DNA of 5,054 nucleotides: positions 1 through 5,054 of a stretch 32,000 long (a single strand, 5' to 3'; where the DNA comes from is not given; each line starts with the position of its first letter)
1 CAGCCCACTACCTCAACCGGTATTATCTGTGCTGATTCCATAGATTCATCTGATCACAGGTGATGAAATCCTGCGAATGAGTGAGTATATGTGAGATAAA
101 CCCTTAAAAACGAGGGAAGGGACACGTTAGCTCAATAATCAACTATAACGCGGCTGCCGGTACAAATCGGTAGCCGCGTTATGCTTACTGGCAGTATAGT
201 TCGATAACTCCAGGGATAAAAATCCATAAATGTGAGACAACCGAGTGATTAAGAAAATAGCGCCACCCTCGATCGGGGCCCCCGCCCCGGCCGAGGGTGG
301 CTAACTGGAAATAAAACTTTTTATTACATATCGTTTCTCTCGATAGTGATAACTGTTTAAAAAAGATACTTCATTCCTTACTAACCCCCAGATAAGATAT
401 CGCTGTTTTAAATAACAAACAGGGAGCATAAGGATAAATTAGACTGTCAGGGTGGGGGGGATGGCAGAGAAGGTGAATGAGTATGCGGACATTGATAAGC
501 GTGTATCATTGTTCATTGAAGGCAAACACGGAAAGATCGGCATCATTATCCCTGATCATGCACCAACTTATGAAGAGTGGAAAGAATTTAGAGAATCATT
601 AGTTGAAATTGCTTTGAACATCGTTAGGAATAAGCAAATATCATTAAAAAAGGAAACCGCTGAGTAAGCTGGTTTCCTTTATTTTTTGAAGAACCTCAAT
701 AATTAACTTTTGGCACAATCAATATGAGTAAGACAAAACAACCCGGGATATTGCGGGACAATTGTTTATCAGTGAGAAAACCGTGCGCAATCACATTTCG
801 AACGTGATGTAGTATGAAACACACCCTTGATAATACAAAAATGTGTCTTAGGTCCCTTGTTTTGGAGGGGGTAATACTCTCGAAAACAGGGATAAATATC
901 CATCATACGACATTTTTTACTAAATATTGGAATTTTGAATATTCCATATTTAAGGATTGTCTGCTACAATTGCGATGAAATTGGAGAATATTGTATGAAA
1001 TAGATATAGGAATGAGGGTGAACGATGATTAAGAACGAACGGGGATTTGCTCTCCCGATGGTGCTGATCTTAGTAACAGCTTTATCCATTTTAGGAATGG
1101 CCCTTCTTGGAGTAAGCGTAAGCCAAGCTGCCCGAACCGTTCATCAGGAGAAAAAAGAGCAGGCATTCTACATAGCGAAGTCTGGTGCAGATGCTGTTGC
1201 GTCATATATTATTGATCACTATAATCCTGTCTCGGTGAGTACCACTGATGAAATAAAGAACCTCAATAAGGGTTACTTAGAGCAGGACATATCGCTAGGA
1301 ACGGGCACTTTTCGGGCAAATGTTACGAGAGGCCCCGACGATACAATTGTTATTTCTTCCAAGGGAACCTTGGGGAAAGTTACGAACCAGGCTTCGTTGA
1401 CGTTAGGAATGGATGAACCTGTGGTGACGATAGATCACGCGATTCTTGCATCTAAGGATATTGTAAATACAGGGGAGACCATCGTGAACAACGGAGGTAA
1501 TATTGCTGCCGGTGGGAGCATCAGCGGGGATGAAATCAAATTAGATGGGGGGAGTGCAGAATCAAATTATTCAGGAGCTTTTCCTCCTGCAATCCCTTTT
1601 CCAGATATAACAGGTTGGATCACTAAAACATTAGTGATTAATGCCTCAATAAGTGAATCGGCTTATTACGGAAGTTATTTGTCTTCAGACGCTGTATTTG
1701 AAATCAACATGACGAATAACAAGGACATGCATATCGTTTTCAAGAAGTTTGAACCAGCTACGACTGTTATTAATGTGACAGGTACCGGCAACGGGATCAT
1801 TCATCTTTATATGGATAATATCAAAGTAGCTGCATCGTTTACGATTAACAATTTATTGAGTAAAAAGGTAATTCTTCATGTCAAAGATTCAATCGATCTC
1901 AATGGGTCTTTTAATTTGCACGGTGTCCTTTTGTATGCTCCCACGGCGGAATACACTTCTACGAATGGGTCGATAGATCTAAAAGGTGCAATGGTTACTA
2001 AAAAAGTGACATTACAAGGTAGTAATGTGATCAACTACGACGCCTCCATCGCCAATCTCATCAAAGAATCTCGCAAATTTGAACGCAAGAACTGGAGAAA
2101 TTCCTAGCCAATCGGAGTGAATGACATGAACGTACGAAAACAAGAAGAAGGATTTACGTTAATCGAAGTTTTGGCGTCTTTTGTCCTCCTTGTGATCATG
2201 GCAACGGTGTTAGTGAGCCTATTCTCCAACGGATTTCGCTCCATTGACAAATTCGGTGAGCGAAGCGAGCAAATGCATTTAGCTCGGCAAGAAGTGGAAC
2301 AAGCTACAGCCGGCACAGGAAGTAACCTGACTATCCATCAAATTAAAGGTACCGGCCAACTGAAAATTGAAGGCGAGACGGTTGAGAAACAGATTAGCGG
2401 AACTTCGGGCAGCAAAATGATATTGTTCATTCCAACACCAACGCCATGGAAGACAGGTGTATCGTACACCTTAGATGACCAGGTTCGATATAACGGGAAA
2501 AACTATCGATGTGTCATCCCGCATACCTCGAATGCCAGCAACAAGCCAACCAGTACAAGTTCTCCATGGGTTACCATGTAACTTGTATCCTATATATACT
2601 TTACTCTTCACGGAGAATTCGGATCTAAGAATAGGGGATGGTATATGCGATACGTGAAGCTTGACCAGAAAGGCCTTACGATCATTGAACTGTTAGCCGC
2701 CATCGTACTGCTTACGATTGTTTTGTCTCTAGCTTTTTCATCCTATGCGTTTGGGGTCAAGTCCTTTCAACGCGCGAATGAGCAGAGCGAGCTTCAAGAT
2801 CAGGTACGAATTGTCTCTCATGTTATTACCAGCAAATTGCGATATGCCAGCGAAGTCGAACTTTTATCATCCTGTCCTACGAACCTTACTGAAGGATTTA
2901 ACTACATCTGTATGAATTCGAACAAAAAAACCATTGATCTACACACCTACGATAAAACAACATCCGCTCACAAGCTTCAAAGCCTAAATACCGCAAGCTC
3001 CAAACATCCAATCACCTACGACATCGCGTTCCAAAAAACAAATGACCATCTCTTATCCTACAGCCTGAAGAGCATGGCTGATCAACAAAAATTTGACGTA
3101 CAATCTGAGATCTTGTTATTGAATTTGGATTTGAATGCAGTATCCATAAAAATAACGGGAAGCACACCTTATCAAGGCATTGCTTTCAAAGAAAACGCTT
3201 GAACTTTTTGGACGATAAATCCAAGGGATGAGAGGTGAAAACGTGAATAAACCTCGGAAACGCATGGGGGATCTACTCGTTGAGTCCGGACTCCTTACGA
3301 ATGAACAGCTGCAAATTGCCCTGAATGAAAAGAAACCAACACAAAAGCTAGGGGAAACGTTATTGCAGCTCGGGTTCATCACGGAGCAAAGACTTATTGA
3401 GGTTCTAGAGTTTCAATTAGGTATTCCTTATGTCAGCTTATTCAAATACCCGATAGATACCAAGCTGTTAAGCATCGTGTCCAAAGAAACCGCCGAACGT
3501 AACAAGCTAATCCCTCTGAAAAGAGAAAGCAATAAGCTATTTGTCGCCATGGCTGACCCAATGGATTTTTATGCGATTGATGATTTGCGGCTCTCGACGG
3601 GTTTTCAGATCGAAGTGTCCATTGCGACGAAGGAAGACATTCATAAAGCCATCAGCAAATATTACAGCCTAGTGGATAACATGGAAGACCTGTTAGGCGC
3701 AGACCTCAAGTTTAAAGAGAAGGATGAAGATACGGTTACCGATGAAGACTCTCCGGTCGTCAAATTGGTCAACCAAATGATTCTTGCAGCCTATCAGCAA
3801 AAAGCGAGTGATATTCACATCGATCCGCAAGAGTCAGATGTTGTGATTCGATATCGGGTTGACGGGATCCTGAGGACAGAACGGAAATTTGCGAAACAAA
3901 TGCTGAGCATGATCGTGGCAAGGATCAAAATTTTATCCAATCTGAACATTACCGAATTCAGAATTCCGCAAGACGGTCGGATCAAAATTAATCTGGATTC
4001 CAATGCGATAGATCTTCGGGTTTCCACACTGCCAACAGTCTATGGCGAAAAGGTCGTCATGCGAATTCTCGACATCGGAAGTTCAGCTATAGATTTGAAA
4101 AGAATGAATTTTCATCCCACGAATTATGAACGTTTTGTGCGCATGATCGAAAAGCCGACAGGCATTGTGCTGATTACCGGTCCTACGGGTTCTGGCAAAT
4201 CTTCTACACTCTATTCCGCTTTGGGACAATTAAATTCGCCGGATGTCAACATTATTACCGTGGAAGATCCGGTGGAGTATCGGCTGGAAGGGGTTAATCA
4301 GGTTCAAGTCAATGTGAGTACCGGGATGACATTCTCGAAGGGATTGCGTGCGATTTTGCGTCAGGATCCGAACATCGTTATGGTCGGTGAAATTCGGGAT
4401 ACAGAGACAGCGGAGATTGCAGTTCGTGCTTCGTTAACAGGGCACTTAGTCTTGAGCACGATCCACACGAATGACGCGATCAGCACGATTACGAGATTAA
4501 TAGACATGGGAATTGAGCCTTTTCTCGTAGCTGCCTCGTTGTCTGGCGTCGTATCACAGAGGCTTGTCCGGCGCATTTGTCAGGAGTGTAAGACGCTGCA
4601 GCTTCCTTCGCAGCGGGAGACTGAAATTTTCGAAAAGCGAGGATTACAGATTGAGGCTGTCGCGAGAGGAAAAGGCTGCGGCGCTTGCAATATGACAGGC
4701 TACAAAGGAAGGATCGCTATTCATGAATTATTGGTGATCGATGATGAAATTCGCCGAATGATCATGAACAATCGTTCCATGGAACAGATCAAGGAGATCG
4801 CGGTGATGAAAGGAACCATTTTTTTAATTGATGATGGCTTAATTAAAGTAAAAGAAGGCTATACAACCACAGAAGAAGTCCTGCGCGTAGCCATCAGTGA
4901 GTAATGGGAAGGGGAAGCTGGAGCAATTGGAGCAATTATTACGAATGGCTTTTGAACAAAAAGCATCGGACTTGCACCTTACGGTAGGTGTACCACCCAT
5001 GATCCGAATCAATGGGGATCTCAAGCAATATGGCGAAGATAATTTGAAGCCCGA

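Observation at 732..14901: A gerE-type sporulation regulator gene is split into two in-frame, co-oriented pieces 14 kb apart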

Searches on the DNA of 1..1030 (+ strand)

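Call 29: search_dna_similar(query=window:1-731:+, collection=phages, mode=distant, max_rows=10)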
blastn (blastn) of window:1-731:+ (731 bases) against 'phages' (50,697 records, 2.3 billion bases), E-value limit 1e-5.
No match.

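Call 53: search_rna_families(source=window, start=1, end=1030, threshold=evalue, max_evalue=1)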
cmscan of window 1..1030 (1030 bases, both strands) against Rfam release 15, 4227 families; matches with E-value up to 1: 5.
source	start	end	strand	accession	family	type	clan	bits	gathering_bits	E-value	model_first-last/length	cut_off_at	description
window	261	302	+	RF03900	mir-9242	Gene; miRNA;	-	25.2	62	0.089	1-66/66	no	mir-9242 microRNA precursor family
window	610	688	+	RF01065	23S-methyl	Cis-reg;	-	23.9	50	0.34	1-102/102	no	23S methyl RNA motif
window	261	302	-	RF03900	mir-9242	Gene; miRNA;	-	22.1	62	0.48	1-66/66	no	mir-9242 microRNA precursor family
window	237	302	-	RF01581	RUF6-5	Gene; sRNA;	-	18.7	70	0.89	1-156/156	no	Plasmodium RNA of unknown function RUF6-5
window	617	697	+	RF02621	BSnc120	Gene; sRNA;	-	18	114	0.62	1-88/88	no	Brucella sRNA 120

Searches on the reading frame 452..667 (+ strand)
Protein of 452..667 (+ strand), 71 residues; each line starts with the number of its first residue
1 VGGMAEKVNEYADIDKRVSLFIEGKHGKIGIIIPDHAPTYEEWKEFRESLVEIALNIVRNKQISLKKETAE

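Call 8: search_protein_families(library=pfam, proteins=[window:452-667:+], max_evalue=0.01)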
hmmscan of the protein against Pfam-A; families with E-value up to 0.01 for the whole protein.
window:452-667:+ (71 aa): 0 families

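Call 11: find_encoding_contigs(protein=window:461-667:+, flank=10000, max_places=6)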
Protein window:461-667:+ (68 aa): no gene with exactly this product is on record in the collection.

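Call 26: search_protein_families(library=phrogs, proteins=[window:461-667:+], max_evalue=0.01)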
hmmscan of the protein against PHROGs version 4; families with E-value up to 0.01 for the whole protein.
window:461-667:+ (68 aa): 0 families

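Call 78: search_protein_families(library=ncbifam, proteins=[window:461-667:+], max_evalue=0.001)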
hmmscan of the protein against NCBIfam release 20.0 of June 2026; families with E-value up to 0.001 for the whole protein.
window:461-667:+ (68 aa): 0 families

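Call 81: find_related_loci(query=window:461-667:+, collection=viral_contigs, flank=8000)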
Query window:461-667:+ (68 aa) in viral_contigs; peptide patterns used: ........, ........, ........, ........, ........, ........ (x = any residue, [..] = any of these).
28 stretches matched a pattern, but none encodes a relative of the query by tblastn (E <= 1e-3).

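Call 83: find_related_loci(query=window:461-667:+, collection=metagenome_contigs, flank=8000)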
Query window:461-667:+ (68 aa) in metagenome_contigs; peptide patterns used: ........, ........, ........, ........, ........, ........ (x = any residue, [..] = any of these).
543 stretches matched a pattern, but none encodes a relative of the query by tblastn (E <= 1e-3).

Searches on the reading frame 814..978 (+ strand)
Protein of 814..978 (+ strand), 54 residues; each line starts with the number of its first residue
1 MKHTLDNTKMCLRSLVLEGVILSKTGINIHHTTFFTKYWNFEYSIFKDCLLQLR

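Call 8: search_protein_families(library=pfam, proteins=[window:814-978:+], max_evalue=0.01)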
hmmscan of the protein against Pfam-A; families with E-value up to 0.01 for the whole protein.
window:814-978:+ (54 aa): 0 families

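Call 26: search_protein_families(library=phrogs, proteins=[window:814-978:+], max_evalue=0.01)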
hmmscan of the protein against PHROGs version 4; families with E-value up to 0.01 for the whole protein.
window:814-978:+ (54 aa): 0 families

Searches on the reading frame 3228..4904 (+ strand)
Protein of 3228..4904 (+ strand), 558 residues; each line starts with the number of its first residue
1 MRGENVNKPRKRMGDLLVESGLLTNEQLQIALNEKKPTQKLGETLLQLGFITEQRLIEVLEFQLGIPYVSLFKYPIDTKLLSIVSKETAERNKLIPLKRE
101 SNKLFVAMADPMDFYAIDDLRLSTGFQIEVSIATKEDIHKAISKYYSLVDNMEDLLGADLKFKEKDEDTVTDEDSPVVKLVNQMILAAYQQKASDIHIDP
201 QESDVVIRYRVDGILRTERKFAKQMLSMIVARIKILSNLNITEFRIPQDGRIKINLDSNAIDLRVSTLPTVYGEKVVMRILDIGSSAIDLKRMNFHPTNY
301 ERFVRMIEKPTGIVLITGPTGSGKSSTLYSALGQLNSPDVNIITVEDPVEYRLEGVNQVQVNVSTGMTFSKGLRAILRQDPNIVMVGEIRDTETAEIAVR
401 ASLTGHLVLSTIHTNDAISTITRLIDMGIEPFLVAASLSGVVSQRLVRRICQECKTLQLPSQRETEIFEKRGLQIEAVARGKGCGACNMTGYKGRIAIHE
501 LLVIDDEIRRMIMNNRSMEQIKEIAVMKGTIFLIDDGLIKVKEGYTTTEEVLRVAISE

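Call 7: search_protein_families(library=pfam, proteins=[window:3228-4904:+], max_evalue=0.01)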
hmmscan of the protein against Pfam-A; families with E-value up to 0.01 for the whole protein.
window:3228-4904:+ (558 aa): 8 families
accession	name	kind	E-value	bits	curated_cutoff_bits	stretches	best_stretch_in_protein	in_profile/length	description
PF00437.27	T2SSE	-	3.5e-136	454.1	24.9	1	172-553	3-370/370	Type II/IV secretion system protein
PF05157.20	MshEN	-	9.1e-23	80.5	23.1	1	64-148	1-86/90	MshEN domain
PF20720.3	nSTAND3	-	0.0012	19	27.2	0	299-349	6-55/155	Novel STAND NTPase 3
PF13401.12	AAA_22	-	0.0013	19.5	27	1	310-355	4-33/130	AAA domain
PF13555.12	AAA_29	-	0.0024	18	27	1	309-328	20-39/61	P-loop containing region of AAA domain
PF13476.12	AAA_23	-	0.0029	18.7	27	1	307-328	15-36/201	AAA domain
PF13191.12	AAA_16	-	0.0046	17.9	32.6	1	310-350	24-62/167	AAA ATPase domain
PF25199.1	nSTAND_NTPase5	-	0.0056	17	34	0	308-357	38-88/145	Novel STAND NTPase 5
